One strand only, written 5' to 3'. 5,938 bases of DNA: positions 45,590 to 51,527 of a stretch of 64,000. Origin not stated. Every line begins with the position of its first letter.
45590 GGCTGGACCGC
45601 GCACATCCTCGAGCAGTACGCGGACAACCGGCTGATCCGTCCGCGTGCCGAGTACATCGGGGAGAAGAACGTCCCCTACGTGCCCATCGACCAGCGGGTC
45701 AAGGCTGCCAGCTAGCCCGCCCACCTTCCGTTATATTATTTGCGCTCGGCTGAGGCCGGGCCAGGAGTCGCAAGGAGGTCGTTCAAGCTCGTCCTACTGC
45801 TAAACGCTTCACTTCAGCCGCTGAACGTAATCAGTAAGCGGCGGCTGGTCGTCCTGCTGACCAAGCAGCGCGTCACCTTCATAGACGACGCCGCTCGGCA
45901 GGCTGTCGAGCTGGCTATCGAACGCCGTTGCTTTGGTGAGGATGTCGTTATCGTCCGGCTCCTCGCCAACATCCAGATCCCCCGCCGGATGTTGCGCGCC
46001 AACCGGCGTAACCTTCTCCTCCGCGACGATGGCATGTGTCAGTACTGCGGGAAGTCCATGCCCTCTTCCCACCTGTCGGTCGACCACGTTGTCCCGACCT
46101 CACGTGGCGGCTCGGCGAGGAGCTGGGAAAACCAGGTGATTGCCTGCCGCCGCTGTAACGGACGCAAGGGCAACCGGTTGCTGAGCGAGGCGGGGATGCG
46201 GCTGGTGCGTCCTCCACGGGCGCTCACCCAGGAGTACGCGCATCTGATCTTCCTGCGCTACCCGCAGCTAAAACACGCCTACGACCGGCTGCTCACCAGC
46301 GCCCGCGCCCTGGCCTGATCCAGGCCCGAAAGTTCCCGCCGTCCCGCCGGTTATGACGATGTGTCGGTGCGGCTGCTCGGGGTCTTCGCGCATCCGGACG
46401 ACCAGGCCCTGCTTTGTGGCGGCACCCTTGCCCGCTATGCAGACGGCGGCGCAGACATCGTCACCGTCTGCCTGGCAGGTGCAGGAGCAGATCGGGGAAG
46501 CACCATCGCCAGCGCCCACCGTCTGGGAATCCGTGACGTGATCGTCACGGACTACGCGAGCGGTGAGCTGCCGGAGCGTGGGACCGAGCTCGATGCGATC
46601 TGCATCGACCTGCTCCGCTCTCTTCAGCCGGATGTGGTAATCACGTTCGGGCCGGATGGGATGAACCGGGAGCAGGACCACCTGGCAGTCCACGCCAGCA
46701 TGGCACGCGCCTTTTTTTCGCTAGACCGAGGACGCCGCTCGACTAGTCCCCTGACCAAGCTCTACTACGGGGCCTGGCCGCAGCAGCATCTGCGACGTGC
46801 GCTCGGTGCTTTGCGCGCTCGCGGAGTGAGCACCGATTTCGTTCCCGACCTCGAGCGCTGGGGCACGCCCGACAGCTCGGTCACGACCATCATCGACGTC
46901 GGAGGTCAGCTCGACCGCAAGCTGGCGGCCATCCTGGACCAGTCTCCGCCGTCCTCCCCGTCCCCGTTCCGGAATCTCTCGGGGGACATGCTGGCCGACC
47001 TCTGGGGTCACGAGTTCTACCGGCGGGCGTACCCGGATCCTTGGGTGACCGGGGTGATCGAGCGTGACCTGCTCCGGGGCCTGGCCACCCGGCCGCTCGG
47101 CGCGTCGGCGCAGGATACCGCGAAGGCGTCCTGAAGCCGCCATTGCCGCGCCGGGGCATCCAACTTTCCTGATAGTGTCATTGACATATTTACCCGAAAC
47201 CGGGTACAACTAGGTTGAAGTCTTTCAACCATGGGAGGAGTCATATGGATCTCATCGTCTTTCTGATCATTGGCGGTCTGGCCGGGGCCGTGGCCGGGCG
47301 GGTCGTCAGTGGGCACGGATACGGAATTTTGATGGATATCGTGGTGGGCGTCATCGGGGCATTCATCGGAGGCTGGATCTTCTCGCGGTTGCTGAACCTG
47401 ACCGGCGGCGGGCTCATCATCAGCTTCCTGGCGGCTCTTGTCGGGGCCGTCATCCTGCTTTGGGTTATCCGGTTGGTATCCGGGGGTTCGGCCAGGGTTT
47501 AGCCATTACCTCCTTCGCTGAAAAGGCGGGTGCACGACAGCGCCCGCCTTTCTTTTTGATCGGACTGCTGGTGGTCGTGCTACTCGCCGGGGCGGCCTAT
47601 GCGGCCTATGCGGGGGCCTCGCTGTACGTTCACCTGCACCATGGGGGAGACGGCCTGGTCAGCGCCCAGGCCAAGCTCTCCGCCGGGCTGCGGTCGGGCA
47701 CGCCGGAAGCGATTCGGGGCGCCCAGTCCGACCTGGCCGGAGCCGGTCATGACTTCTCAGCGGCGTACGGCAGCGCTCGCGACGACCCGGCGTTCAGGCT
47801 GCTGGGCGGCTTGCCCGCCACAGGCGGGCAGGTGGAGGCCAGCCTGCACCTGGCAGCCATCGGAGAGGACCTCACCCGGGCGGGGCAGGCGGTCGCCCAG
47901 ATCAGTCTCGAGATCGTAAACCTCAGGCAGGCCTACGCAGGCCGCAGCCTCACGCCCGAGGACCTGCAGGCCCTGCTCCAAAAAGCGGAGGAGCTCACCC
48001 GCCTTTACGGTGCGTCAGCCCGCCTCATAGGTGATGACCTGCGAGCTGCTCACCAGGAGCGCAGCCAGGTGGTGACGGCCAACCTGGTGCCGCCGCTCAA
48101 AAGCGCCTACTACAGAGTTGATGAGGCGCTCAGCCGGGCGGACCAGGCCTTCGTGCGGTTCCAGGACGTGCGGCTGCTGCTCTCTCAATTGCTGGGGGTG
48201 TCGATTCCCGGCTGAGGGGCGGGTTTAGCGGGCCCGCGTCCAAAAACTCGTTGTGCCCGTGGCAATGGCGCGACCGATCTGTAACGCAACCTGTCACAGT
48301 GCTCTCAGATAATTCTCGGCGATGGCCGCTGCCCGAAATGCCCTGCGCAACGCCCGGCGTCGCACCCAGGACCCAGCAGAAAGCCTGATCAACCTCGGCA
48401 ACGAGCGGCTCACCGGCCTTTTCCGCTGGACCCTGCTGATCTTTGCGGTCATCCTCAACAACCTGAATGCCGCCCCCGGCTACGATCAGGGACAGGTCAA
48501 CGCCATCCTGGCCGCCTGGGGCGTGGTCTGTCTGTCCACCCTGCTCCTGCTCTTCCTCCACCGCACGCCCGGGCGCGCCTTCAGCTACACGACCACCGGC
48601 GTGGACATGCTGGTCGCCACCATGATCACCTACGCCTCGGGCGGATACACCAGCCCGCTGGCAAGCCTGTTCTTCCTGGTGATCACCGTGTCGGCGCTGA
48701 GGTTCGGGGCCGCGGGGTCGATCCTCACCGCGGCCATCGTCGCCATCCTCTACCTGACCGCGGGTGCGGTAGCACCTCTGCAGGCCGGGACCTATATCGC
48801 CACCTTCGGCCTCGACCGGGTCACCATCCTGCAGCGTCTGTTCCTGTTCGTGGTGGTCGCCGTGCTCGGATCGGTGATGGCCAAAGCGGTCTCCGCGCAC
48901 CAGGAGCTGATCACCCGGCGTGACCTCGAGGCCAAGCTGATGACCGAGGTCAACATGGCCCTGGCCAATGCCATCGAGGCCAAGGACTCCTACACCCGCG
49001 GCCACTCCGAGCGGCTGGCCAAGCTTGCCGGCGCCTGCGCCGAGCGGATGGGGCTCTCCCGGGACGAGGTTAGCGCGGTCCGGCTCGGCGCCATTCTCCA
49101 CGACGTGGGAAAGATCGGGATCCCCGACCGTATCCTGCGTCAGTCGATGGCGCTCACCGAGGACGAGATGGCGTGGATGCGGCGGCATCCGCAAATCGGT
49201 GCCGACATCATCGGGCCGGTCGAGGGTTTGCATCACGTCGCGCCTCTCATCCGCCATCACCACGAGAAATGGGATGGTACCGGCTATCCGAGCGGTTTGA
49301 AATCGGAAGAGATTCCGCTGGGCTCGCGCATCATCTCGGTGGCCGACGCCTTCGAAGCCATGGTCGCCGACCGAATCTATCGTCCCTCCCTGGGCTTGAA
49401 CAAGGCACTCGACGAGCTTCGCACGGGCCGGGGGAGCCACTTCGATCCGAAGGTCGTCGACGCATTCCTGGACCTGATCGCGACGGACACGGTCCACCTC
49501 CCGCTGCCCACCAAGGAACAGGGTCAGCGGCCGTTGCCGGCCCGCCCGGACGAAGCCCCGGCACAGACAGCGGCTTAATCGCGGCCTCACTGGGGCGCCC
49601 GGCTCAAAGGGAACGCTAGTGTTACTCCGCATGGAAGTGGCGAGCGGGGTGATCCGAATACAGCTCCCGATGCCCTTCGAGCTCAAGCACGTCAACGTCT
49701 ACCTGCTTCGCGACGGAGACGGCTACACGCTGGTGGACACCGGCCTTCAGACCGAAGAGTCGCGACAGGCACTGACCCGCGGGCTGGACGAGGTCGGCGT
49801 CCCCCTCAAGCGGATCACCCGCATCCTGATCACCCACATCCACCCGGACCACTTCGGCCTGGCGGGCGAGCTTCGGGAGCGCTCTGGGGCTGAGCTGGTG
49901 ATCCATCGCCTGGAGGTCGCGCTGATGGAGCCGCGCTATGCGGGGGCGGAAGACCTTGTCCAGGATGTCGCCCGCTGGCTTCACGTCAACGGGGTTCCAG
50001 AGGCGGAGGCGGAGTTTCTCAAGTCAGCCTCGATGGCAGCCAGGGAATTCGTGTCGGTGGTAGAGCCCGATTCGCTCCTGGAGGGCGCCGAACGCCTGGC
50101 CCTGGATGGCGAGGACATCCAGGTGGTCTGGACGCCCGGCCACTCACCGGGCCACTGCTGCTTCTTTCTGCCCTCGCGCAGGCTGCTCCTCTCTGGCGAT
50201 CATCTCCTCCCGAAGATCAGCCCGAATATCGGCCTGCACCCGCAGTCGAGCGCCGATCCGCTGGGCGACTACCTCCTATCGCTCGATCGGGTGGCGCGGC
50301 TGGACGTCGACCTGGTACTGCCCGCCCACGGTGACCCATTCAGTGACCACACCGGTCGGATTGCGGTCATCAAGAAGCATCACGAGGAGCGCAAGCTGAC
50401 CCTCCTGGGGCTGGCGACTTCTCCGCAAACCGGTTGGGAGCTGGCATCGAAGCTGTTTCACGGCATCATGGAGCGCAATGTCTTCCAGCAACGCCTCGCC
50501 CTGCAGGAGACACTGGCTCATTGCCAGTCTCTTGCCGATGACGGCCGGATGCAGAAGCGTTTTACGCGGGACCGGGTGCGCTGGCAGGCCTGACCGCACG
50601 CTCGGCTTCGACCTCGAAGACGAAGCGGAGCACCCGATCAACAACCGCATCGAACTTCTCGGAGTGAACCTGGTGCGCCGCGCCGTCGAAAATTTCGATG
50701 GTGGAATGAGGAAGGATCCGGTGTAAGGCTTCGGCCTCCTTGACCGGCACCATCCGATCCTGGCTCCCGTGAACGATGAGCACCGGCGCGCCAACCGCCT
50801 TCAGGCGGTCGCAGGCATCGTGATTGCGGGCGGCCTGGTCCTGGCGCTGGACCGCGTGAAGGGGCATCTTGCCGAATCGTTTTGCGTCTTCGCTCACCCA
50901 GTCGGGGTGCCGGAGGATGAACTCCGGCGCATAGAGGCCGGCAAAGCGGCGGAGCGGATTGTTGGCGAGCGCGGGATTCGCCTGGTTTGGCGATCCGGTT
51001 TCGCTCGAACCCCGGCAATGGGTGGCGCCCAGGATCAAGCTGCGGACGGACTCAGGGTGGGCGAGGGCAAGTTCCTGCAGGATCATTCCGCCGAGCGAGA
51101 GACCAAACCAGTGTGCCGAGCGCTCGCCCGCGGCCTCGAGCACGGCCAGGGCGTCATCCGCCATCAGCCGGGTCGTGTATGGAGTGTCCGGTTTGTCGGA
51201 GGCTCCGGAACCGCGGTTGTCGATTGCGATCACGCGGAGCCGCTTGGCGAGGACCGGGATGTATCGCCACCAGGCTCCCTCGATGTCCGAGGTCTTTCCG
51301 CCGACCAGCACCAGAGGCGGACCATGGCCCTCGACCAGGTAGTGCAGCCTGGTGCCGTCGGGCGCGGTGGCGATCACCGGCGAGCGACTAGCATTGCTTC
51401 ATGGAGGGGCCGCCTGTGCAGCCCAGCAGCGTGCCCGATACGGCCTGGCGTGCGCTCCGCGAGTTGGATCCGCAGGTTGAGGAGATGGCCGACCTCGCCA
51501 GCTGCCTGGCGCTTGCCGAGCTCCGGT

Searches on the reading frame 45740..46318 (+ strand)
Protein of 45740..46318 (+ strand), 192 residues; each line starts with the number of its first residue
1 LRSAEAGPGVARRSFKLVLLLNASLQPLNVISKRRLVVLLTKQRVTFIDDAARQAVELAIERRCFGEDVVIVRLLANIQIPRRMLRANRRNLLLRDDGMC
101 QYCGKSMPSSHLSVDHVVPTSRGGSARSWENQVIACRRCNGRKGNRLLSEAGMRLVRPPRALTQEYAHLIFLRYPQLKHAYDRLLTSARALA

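Call 38: search_protein_families(library=ncbifam, proteins=[window:45740-46318:+], max_evalue=0.00001)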
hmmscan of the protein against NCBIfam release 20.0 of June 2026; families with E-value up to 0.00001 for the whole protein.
window:45740-46318:+ (192 aa): 3 families
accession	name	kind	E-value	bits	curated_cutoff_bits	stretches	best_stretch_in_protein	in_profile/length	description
NF040563.1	guided_IscB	equivalog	1.2e-11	44.3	175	1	89-150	184-242/314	RNA-guided endonuclease IscB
NF049971.1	CRISPR_Cas9d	exception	3.7e-11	42.4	375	1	89-150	537-600/986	type II CRISPR RNA-guided endonuclease Cas9d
TIGR01865.2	cas_Csn1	equivalog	3.5e-06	25.6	100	1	80-151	556-632/1070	type II CRISPR RNA-guided endonuclease Cas9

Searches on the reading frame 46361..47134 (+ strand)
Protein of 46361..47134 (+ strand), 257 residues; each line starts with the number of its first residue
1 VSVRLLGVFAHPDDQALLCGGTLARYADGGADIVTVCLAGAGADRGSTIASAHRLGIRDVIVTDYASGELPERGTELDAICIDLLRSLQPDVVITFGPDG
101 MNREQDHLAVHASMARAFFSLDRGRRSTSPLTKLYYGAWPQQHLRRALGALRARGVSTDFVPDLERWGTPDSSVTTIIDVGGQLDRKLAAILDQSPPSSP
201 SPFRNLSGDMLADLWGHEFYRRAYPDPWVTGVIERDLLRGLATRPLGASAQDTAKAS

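Call 38: search_protein_families(library=ncbifam, proteins=[window:46361-47134:+], max_evalue=0.00001)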
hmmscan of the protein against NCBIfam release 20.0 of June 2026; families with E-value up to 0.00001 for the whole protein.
window:46361-47134:+ (257 aa): 4 families
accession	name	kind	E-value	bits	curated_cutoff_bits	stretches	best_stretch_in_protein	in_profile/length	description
TIGR03445.1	mycothiol_MshB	equivalog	2.2e-16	60.5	224.35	1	80-220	114-261/284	N-acetyl-1-D-myo-inositol-2-amino-2-deoxy-alpha-D-glucopyranoside deacetylase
TIGR03446.1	mycothiol_Mca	equivalog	1.2e-12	48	277.15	0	3-48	1-44/283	mycothiol conjugate amidase Mca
TIGR04001.1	thiol_BshB1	equivalog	1.6e-08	34.6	182.5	1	3-120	2-124/226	bacillithiol biosynthesis deacetylase BshB1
TIGR04000.1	thiol_BshB2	equivalog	6e-08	32.6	195.25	0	6-39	4-37/217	bacillithiol biosynthesis deacetylase BshB2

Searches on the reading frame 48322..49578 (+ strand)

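Call 38: search_protein_families(library=ncbifam, proteins=[window:48322-49578:+], max_evalue=0.00001)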
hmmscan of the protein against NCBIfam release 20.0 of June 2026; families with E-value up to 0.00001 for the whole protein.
window:48322-49578:+ (418 aa): 2 families
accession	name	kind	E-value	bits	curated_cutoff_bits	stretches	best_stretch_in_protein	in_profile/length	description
NF053512.1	nitric_RR_NosR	exception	4.1e-46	157.9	400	1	205-388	172-356/422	response regulator c-di-GMP phosphodiesterase, NosR family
TIGR00277.1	HDIG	domain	3.7e-06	26.7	27.6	1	225-315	5-83/84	HDIG domain-containing metalloprotein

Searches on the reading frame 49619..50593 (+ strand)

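Call 3: search_protein_families(library=pfam, proteins=[window:49619-50593:+])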
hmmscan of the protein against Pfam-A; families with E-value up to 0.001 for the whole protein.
window:49619-50593:+ (324 aa): 4 families
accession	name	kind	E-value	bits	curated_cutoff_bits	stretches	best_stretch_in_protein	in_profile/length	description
PF00753.33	Lactamase_B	-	9.1e-38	130.6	22.7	1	24-237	5-196/196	Metallo-beta-lactamase superfamily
PF19583.5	ODP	-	3.3e-08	34.1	27.2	1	24-194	2-135/194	ODP family beta lactamase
PF23023.1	Anti-Pycsar_Apyc1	-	0.00012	22.1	50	1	52-85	40-73/250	Anti-Pycsar protein Apyc1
PF21221.3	B_lactamase-like_C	-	0.00013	22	27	1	266-311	3-46/46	Metallo-beta-lactamase-like, C-terminal domain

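Call 4: search_protein_families(library=ncbifam, proteins=[window:49619-50593:+])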
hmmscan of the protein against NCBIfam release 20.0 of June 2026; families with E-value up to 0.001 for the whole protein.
window:49619-50593:+ (324 aa): 31 families (the best 25 are shown)
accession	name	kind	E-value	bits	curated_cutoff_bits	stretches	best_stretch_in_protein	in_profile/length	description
NF053820.1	MBLfold_Strvi7410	exception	4.8e-63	213.7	525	1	8-323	6-341/343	Strvi_7410 family MBL fold metallo-hydrolase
NF033105.1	bla_subclass_B3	equivalog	4.3e-17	62.3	240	2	25-112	23-108/257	subclass B3 metallo-beta-lactamase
NF012229.1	bla_class_B_core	domain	6.6e-14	52.3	100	1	29-185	19-139/139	metallo-beta-lactamase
NF047979.1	lactonase_AidB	equivalog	1.8e-13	50.4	360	1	24-95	50-125/271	AidB family quorum-quenching N-acyl homoserine lactonase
TIGR03413.1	GSH_gloB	equivalog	3.9e-11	42.8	200.8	1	122-197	56-129/248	hydroxyacylglutathione hydrolase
NF012140.0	blaBJP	exception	2.7e-09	36.2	600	1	25-118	55-146/294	BJP family subclass B3 metallo-beta-lactamase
NF000457.2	blaPEDO-1_fam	exception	3.1e-08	33.4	550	1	25-104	52-129/286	PEDO-1 family subclass B3 metallo-beta-lactamase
NF000405.1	HARLDQ_not_B3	exception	4.6e-08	33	350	1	28-104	43-117/267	HARLDQ motif MBL-fold protein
NF000458.2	blaPEDO-2_fam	exception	2e-07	30.7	550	0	26-98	53-123/285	PEDO-2 family subclass B3 metallo-beta-lactamase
NF033185.1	B3_Acin_new2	exception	5.7e-07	29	625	1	25-103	51-127/285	putative subclass B3 metallo-beta-lactamase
TIGR04558.1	SoxH_rel_PQQ_1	hypoth_equivalog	6.7e-07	28.7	300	0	25-79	34-85/285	quinoprotein relay system zinc metallohydrolase 1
NF041804.1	MBL_fold_SolJ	exception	6.8e-07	28.7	350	0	66-101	54-89/224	solanimycin biosynthesis MBL-fold hydrolase SolJ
NF033106.1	blaL1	exception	7.2e-07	28.4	560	1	27-113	61-143/290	L1 family subclass B3 metallo-beta-lactamase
NF045699.1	AHLLactAiiA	equivalog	2.2e-06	27.1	375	0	166-185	160-179/251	quorum-quenching N-acyl homoserine lactonase AiiA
NF000805.0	PRK00055.2-3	equivalog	8.4e-06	25.2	416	1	22-100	19-90/307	ribonuclease Z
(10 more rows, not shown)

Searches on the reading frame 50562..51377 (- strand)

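Call 3: search_protein_families(library=pfam, proteins=[window:50562-51377:-])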
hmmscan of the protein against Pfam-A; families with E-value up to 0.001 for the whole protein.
window:50562-51377:- (271 aa): 4 families
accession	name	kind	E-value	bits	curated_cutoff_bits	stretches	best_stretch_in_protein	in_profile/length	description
PF00561.26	Abhydrolase_1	-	8.6e-29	101.3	25.8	2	20-162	1-141/245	alpha/beta hydrolase fold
PF12146.15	Hydrolase_4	-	2.5e-18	66.7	27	1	48-241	33-238/239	Serine aminopeptidase, S33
PF12697.13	Abhydrolase_6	-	1.1e-17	65.9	26.3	1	34-247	6-216/217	Alpha/beta hydrolase family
PF20434.5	BD-FAE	-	0.00086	19.3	26.8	0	177-221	170-214/215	BD-FAE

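Call 4: search_protein_families(library=ncbifam, proteins=[window:50562-51377:-])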
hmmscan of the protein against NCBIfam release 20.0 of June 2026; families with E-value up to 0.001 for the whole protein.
window:50562-51377:- (271 aa): 32 families (the best 25 are shown)
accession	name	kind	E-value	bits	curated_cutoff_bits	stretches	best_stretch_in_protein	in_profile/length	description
NF051488.1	bifunc_PcaDC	exception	7.3e-34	117.5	390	1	11-257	2-254/375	bifunctional 3-oxoadipate enol-lactonase/4-carboxymuconolactone decarboxylase PcaDC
TIGR02427.1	protocat_pcaD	equivalog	1e-33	116.8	255.85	1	10-253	1-250/251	3-oxoadipate enol-lactonase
NF051487.1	bifunc_PcaCD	exception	5.3e-31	108.1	430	1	36-253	188-411/413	bifunctional 4-carboxymuconolactone decarboxylase/3-oxoadipate enol-lactonase PcaCD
NF052610.1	macro_16_ester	equivalog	1.6e-26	93.3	420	2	20-126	24-134/281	alpha/beta fold macrolide esterase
NF053693.1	esterase_mleCBF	exception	1.1e-23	84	564.5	2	187-251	212-276/279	CBF family alpha/beta fold macrolide esterase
NF011457.0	PRK14875.1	equivalog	3.2e-23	82.3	307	2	8-119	119-231/372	acetoin dehydrogenase dihydrolipoyllysine-residue acetyltransferase subunit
NF041759.1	mac_hydro_EstT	equivalog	2.1e-22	79.6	450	2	20-131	23-138/278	macrolide hydrolase EstT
NF053684.1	esterase_mleBCA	exception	6.1e-22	78.1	570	2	48-126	52-134/281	BCA family alpha/beta fold macrolide esterase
TIGR01738.1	bioH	equivalog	9.1e-21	74.6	206.95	1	20-236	5-228/245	pimeloyl-ACP methyl ester esterase BioH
NF053683.1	esterase_mleBRB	exception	1.4e-20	74.1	585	2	42-120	46-128/280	BRB family alpha/beta fold macrolide esterase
TIGR03611.1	RutD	equivalog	1.2e-19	70.7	238.5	1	34-252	26-254/258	pyrimidine utilization protein D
TIGR03056.1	bchO_mg_che_rel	equivalog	1.8e-17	63.2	172.55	2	17-114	24-123/278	alpha/beta fold hydrolase BchO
NF033124.1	estX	equivalog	1.5e-16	60.4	600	2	21-126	25-134/280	macrolide esterase EstX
NF045632.1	hydroxlase_HsaD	equivalog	2.1e-15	56.4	400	1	9-117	22-135/290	4,5:9,10-diseco-3-hydroxy-5,9,17-trioxoandrosta-1(10),2-diene-4-oate hydrolase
NF050089.1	i_nPHAscl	equivalog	6.9e-15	54.9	300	2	8-123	6-122/288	intracellular short-chain-length polyhydroxyalkanoate depolymerase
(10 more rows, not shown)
